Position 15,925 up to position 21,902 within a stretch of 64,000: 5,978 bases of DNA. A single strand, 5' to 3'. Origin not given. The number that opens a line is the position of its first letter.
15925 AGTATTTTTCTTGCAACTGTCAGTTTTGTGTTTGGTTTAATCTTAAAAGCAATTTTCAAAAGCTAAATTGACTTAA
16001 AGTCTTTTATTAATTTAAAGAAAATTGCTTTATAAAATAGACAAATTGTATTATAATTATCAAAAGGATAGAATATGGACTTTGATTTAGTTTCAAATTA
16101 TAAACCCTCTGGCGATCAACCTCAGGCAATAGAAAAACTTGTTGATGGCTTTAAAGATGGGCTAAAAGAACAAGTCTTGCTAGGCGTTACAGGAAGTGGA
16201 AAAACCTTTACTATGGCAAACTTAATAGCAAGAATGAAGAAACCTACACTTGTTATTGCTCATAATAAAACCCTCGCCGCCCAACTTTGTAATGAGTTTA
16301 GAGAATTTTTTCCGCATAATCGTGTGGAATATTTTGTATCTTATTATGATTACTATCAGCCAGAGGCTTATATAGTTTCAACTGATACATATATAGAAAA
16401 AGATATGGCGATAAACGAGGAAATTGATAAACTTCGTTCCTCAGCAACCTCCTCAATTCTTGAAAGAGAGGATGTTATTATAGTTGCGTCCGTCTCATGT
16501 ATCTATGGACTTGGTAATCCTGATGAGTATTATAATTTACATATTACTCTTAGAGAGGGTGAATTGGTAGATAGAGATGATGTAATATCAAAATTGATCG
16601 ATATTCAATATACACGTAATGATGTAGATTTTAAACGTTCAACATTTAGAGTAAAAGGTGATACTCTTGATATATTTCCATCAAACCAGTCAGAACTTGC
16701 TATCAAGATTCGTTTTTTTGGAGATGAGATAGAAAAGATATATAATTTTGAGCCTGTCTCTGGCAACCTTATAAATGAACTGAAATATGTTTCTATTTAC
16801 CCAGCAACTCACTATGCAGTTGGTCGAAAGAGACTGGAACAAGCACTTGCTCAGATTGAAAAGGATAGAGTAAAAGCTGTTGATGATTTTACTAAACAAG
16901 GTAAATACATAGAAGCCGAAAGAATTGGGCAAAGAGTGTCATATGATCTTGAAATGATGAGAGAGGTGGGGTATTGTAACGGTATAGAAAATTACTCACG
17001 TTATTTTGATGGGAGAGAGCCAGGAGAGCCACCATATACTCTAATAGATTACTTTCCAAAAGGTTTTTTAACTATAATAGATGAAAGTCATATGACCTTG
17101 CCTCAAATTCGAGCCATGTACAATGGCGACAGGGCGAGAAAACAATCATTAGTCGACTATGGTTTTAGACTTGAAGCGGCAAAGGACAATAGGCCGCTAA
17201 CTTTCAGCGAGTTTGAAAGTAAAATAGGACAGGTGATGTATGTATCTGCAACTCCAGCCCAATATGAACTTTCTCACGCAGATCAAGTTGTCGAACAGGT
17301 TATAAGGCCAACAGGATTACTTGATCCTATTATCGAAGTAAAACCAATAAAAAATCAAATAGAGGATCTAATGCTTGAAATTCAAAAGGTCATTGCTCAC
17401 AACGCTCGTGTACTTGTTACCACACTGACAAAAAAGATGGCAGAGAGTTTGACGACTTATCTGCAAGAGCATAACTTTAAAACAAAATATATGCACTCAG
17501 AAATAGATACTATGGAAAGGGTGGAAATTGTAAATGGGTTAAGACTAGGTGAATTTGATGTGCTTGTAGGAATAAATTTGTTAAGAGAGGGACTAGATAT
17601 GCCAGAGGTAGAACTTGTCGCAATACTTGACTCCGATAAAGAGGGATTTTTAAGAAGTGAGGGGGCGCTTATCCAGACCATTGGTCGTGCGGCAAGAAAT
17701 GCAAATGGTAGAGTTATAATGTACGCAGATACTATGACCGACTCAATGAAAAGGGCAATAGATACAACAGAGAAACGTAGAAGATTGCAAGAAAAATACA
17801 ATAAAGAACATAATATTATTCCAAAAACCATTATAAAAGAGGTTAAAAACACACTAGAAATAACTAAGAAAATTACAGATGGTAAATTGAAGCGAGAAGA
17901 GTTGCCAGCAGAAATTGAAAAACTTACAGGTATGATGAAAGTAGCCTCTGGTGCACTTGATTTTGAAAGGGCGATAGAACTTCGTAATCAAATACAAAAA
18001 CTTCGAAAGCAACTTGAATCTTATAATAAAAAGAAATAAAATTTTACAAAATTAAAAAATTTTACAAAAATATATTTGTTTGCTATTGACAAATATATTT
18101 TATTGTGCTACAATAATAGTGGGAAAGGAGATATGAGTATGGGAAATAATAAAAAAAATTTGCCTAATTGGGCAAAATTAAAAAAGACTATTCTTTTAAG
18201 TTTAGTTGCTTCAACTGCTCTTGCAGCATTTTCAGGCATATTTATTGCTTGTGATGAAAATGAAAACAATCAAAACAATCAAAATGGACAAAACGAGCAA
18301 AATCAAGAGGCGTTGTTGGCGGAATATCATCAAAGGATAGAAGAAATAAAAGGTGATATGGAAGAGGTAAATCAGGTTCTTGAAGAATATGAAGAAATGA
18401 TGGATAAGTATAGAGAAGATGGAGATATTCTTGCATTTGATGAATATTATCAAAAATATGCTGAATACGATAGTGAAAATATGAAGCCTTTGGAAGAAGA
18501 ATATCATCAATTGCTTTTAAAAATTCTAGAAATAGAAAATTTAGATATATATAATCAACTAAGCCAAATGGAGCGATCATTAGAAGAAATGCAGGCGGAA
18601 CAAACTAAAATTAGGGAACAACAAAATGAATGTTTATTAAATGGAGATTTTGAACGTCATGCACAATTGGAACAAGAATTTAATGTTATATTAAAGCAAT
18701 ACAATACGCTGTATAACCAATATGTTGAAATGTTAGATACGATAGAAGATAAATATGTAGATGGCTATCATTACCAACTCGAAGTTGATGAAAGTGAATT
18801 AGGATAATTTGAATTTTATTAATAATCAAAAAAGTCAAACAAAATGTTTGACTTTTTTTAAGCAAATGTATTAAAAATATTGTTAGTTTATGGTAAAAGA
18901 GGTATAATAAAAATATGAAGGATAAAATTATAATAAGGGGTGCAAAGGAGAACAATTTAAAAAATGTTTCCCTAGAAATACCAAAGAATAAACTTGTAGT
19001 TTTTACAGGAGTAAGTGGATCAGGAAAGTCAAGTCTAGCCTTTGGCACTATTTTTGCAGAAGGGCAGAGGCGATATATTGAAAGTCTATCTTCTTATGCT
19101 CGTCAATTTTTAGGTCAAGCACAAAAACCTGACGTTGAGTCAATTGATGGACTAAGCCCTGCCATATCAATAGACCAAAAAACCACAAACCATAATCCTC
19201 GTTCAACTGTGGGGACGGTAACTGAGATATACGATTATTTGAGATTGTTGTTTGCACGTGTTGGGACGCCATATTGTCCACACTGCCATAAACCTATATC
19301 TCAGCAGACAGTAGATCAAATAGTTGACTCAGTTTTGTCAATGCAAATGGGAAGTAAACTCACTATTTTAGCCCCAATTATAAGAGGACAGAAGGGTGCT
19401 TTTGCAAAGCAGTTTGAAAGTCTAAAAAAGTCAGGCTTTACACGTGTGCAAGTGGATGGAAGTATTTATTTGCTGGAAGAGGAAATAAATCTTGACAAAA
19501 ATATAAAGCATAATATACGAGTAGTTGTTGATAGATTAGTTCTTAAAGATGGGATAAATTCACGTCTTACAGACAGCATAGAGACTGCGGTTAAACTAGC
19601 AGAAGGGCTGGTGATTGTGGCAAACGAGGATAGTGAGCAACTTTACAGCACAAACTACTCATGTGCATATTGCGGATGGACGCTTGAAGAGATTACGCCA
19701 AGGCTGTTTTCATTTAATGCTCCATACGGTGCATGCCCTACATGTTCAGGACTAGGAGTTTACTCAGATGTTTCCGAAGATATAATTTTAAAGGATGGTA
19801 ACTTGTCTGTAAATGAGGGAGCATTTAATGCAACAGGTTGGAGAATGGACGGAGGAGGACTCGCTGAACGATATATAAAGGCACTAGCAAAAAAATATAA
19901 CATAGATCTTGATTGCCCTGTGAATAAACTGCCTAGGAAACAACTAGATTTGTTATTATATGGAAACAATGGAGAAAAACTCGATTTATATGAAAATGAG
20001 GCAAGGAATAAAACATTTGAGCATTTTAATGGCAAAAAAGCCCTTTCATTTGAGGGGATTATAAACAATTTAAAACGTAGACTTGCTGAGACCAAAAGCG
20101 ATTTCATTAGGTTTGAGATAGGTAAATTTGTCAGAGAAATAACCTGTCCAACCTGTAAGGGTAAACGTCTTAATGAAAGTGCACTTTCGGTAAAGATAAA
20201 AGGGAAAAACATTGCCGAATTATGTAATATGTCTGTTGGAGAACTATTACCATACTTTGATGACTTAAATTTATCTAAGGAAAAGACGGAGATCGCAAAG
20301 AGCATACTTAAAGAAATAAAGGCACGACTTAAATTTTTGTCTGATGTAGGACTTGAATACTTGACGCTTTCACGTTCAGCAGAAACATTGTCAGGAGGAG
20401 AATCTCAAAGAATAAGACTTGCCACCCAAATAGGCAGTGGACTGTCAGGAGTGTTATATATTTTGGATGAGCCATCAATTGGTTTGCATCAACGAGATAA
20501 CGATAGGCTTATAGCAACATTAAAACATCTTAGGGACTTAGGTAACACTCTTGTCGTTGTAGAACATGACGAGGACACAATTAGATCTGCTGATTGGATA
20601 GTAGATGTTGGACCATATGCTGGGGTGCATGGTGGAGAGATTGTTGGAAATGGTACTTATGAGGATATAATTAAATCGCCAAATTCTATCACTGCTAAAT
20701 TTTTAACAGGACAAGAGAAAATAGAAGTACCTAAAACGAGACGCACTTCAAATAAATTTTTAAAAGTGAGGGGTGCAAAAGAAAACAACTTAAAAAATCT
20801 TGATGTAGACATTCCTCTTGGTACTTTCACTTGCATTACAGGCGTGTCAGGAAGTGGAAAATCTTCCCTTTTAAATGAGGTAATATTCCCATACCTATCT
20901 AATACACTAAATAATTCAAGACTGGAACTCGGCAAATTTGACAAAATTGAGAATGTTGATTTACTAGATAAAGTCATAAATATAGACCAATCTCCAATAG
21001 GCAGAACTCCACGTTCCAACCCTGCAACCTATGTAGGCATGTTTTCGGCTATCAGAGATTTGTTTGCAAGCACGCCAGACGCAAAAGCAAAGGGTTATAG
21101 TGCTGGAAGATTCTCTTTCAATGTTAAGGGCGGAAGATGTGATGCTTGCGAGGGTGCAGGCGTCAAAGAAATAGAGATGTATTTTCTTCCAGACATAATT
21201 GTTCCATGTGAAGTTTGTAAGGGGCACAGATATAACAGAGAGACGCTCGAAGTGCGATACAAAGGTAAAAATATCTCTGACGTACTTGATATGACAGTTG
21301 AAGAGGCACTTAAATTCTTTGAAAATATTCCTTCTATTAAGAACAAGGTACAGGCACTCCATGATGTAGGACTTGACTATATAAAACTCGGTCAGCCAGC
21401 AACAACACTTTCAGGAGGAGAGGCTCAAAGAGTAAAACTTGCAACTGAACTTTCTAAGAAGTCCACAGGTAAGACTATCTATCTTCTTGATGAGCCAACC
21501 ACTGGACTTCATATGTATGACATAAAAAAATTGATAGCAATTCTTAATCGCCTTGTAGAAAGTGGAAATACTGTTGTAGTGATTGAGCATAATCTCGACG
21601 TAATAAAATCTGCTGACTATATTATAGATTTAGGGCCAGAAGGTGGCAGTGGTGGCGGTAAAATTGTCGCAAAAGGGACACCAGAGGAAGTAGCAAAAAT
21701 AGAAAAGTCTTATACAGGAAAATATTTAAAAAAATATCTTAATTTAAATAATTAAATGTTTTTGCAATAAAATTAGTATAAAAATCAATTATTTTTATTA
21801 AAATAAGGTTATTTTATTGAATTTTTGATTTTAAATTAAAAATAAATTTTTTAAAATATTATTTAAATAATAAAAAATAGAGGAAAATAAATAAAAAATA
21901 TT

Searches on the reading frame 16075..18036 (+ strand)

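Call 6: search_protein_families(library=pfam, proteins=[window:16075-18036:+], max_evalue=0.001)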
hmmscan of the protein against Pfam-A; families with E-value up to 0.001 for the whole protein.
window:16075-18036:+ (654 aa): 6 families
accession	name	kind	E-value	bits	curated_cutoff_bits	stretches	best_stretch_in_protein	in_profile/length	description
PF17757.6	UvrB_inter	-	9.2e-33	112.7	22.9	1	157-247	1-91/91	UvrB interaction domain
PF12344.14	UvrB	-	1.1e-21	76.8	27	1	549-590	1-42/43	Ultra-violet resistance protein B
PF00271.37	Helicase_C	-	6.4e-19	68.7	23.5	1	439-542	9-109/110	Helicase conserved C-terminal domain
PF04851.21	ResIII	-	3.1e-14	53.7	22.5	1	10-135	3-129/164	Type III restriction enzyme, res subunit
PF02151.25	UVR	-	1.3e-06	28.4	21.5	1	613-646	3-36/36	UvrB/uvrC motif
PF00270.35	DEAD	-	5.5e-06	26.7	26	1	14-85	3-77/167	DEAD/DEAH box helicase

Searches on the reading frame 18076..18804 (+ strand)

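Call 6: search_protein_families(library=pfam, proteins=[window:18076-18804:+], max_evalue=0.001)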
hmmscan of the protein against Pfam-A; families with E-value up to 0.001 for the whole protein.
window:18076-18804:+ (243 aa): 1 family
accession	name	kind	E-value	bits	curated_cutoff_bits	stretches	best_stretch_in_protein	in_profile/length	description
PF08651.15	DASH_Duo1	-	0.00069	19.8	25.4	0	80-112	15-47/74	DASH complex subunit Duo1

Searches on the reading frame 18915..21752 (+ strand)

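Call 6: search_protein_families(library=pfam, proteins=[window:18915-21752:+], max_evalue=0.001)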
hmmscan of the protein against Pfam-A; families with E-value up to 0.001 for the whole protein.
window:18915-21752:+ (946 aa): 10 families
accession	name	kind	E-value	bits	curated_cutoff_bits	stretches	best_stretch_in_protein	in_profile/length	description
PF17760.6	UvrA_inter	-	2.8e-40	137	23.3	1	131-239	1-109/109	UvrA interaction domain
PF17755.6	UvrA_DNA-bind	-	2.5e-24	86.1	23.2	1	289-402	3-108/110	UvrA DNA-binding domain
PF00005.33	ABC_tran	-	1.1e-22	81.6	25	1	812-863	86-137/137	ABC transporter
PF02463.25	SMC_N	-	5.6e-11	42.7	40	0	626-658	10-46/220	RecF/RecN/SMC N terminal domain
PF13555.12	AAA_29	-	5.3e-07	29.7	27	0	632-653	18-39/61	P-loop containing region of AAA domain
PF20703.3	nSTAND1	-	1.1e-06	29.1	27.1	0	637-663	34-60/379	Novel STAND NTPase 1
PF03193.22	RsgA_GTPase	-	1.2e-06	28.9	30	0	609-656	80-126/174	RsgA GTPase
PF13191.12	AAA_16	-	3.5e-05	24.8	32.6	0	637-657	25-45/167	AAA ATPase domain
PF13304.12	AAA_21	-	0.00016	22.3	27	0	827-888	233-294/304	AAA domain, putative AbiEii toxin, Type IV TA system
PF20720.3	nSTAND3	-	0.00035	20.7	27.2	0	21-43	13-35/155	Novel STAND NTPase 3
